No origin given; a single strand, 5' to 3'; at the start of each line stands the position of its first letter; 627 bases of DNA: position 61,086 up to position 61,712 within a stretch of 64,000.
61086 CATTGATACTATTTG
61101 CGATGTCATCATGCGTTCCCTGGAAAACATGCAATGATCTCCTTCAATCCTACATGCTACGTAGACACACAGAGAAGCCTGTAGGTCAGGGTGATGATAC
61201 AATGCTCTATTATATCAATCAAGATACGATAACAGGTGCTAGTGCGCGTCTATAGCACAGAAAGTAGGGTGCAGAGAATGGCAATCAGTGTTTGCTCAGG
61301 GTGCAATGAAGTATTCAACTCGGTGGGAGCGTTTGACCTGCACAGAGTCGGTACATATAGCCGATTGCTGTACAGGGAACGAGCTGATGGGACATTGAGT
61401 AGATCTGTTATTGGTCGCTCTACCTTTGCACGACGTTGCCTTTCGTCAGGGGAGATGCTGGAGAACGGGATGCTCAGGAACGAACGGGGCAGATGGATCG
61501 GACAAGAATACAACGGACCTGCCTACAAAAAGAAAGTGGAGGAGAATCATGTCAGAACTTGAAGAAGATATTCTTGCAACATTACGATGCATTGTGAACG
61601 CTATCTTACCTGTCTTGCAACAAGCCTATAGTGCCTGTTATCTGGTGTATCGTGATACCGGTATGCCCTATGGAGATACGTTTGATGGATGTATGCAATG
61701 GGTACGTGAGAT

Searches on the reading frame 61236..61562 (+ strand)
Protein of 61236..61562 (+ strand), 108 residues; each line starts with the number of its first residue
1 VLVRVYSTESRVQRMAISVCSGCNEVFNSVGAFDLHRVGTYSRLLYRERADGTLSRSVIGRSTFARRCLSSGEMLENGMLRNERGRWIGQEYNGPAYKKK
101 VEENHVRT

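Call 78: search_protein_families(library=phrogs, proteins=[window:61236-61562:+], max_evalue=0.001)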
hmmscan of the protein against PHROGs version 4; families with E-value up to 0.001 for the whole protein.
window:61236-61562:+ (108 aa): 2 families
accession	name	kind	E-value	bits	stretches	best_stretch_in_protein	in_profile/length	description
phrog_7707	-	unknown function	1.3e-06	29.6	1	9-89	9-73/95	-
phrog_2147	-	unknown function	0.00077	20.6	0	13-42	19-48/84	-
